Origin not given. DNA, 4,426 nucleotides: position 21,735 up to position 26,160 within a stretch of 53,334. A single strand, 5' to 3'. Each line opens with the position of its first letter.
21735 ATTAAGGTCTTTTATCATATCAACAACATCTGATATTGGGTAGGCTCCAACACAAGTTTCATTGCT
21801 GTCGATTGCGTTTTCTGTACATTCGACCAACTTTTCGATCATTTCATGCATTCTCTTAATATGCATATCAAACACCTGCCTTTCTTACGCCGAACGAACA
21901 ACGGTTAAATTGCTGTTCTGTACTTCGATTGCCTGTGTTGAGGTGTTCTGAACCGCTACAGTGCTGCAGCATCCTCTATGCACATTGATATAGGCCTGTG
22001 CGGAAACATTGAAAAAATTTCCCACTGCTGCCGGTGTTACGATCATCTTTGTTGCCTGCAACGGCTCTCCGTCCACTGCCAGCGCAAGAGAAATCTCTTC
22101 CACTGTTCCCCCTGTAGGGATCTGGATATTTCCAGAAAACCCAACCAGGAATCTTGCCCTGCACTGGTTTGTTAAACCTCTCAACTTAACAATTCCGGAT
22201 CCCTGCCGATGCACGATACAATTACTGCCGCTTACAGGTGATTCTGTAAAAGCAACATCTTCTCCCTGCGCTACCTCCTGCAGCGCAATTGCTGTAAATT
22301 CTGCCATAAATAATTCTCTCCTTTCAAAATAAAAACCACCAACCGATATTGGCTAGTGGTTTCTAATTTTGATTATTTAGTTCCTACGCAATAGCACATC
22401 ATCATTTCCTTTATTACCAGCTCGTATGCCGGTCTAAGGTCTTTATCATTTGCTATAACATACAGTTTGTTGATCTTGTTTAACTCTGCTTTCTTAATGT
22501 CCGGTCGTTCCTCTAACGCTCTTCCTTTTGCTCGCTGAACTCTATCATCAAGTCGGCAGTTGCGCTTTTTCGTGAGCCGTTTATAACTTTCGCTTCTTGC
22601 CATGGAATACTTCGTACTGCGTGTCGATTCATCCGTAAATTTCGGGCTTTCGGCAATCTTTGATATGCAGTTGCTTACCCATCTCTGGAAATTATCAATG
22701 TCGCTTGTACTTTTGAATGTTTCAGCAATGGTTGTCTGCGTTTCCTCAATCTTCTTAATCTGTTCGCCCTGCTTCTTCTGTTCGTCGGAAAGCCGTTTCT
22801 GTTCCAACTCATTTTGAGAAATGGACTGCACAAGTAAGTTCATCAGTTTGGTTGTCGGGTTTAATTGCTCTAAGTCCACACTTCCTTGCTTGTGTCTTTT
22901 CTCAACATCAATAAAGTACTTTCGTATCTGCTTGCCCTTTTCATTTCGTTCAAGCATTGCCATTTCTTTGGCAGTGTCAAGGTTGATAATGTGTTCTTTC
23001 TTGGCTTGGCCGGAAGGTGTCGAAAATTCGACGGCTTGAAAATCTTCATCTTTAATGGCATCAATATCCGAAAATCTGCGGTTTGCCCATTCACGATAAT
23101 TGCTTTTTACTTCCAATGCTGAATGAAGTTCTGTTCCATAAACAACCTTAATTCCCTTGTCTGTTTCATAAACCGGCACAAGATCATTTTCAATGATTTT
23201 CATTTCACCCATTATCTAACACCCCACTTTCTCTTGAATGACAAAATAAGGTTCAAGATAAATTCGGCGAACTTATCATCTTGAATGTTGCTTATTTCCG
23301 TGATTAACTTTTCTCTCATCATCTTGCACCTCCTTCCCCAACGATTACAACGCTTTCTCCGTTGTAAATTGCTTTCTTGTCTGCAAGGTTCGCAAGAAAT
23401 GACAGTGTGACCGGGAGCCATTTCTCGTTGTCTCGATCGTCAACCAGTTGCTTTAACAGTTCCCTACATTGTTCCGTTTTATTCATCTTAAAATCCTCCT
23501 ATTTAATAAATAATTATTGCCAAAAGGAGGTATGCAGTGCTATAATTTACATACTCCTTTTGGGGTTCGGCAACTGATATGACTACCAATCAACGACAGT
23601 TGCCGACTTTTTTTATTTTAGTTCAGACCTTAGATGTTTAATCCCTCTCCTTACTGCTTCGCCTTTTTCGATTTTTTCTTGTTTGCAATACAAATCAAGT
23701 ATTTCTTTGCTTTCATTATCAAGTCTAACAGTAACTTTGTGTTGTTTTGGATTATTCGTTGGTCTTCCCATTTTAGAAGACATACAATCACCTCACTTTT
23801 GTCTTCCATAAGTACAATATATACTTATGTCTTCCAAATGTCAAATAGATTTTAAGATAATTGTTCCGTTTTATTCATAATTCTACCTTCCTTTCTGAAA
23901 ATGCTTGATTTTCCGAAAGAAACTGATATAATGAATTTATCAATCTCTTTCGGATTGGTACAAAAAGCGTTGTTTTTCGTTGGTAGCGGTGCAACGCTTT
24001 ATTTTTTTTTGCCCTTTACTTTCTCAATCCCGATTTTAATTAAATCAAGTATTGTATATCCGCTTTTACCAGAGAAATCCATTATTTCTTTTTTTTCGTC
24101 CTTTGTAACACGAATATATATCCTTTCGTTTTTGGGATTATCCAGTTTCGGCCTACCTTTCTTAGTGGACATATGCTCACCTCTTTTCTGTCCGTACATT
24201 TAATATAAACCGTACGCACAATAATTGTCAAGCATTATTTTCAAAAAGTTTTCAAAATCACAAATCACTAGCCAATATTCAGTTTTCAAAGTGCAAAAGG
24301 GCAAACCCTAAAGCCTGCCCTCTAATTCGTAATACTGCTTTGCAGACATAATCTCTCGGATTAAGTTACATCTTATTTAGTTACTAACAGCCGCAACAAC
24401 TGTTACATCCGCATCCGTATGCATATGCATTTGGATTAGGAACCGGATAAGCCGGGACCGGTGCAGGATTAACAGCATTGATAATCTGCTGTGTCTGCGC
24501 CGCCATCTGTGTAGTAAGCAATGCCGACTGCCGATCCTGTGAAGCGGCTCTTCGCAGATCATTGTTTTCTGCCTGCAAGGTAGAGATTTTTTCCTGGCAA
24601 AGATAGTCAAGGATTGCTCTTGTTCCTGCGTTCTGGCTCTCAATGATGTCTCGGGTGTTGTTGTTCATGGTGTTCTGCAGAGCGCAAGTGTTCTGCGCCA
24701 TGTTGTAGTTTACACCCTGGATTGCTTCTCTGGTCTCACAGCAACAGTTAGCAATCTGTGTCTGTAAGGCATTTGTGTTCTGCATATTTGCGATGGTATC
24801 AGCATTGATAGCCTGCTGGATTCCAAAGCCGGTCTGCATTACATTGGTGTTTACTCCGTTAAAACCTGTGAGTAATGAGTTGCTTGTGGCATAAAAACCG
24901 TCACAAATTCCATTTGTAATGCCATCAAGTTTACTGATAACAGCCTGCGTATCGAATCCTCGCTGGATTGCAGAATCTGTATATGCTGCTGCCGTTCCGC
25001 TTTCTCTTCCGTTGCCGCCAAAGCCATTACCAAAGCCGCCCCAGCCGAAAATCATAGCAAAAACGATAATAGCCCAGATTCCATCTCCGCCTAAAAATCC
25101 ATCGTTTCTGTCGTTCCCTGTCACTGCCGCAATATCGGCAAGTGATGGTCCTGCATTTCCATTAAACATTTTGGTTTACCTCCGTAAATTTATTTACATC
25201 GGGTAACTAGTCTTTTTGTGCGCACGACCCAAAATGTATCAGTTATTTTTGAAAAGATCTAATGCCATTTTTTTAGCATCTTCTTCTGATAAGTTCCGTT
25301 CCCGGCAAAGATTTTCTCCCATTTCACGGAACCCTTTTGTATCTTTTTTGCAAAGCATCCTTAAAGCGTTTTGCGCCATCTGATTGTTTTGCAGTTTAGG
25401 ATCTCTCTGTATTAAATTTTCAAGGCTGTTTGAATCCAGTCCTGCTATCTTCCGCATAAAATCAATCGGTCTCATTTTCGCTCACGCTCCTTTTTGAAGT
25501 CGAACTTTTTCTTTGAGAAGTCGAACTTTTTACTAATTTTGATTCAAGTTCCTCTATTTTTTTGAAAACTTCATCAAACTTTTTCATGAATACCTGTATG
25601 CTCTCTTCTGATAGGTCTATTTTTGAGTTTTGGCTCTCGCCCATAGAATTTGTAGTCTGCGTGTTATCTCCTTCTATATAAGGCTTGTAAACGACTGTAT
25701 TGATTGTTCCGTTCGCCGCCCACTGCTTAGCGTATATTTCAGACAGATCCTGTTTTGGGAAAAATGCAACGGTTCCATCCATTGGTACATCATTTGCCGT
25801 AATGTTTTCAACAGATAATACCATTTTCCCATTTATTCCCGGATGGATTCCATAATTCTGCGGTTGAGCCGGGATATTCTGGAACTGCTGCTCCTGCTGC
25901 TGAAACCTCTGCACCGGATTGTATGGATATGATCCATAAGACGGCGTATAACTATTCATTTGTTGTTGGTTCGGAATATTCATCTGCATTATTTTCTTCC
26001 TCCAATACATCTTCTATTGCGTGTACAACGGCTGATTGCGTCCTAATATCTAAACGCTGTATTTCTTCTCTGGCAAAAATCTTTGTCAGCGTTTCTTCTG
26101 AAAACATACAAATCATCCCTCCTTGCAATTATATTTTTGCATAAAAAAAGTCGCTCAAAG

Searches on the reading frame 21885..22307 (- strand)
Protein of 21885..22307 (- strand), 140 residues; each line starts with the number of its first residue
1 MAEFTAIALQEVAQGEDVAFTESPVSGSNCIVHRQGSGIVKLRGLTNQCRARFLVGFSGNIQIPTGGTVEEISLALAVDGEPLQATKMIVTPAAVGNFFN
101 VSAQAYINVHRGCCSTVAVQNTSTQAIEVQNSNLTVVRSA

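Call 29: search_protein_families(library=phrogs, max_evalue=0.00001, proteins=[window:21885-22307:-])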
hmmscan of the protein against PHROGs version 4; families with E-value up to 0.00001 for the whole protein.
window:21885-22307:- (140 aa): 1 family
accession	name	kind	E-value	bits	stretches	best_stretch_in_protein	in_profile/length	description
phrog_20016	-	unknown function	1.2e-66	223.7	1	1-139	1-140/141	-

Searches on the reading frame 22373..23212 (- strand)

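Call 28: search_protein_families(library=phrogs, max_evalue=0.00001, proteins=[window:22373-23212:-])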
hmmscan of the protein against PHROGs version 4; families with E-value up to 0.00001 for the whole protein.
window:22373-23212:- (279 aa): 9 families
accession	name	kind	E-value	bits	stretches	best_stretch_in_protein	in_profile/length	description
phrog_5817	-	transcription regulation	1e-26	95.3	1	22-156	25-166/210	anti-repressor Ant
phrog_373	-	transcription regulation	9.1e-24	85.4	1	5-277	83-340/373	anti-repressor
phrog_377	-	transcription regulation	3.7e-20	73.7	1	18-152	15-155/213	anti-repressor Ant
phrog_63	-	transcription regulation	1.7e-14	55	1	11-157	120-257/431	anti-repressor Ant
phrog_14211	-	transcription regulation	1.3e-10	42.2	1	67-111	91-135/234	anti-repressor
phrog_6904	-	unknown function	2.2e-10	41.7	1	9-88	3-90/95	-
phrog_29672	-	unknown function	7.9e-09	36.4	1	205-276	5-74/81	-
phrog_17477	-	transcription regulation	9.3e-08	33.1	1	201-273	71-140/147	anti-repressor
phrog_31873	-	unknown function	1.4e-07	32.5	1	3-59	5-61/65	-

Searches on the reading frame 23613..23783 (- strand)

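Call 57: search_protein_families(library=pfam, max_evalue=0.1, proteins=[window:23613-23783:-])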
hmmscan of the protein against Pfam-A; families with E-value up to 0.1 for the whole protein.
window:23613-23783:- (56 aa): 3 families
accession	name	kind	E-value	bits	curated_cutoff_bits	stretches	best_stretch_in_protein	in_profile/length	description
PF01402.27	RHH_1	-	0.0049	17.2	20.5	1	17-50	2-35/39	Ribbon-helix-helix protein, copG family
PF19807.5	DUF6290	-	0.0092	16.6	27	1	17-46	4-33/72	Family of unknown function (DUF6290)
PF14384.12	BrnA_antitoxin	-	0.071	13.9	26.1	0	6-25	28-45/68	BrnA antitoxin of type II toxin-antitoxin system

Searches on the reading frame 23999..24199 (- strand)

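Call 57: search_protein_families(library=pfam, max_evalue=0.1, proteins=[window:23999-24199:-])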
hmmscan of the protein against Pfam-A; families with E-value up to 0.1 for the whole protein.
window:23999-24199:- (66 aa): 2 families
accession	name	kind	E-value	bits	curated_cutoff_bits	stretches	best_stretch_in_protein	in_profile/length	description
PF21983.2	NikA-like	-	0.014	16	27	1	22-50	2-30/72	Mobilization protein NikA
PF19514.5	MobC_2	-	0.015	15.4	27.5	1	10-49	7-46/140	MobC-like protein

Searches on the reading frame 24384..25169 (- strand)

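Call 28: search_protein_families(library=phrogs, max_evalue=0.00001, proteins=[window:24384-25169:-])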
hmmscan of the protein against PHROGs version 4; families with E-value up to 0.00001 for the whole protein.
window:24384-25169:- (261 aa): 2 families
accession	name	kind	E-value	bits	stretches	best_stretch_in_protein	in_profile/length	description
phrog_16490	-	unknown function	2.4e-56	192.5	1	11-261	13-281/286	-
phrog_9288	-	unknown function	2e-08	35.2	1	86-237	97-225/234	-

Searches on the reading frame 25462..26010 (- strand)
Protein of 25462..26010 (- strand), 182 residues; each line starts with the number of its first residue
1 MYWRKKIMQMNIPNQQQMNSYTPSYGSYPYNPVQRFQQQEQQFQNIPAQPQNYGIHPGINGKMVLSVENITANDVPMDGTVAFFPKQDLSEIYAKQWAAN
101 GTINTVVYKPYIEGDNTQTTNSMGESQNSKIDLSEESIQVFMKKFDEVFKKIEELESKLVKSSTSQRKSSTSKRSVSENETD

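Call 29: search_protein_families(library=phrogs, max_evalue=0.00001, proteins=[window:25462-26010:-])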
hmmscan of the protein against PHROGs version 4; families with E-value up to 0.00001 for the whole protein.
window:25462-26010:- (182 aa): 1 family
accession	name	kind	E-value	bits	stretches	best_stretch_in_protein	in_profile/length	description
phrog_21718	-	unknown function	1.2e-08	36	1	17-163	7-155/159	-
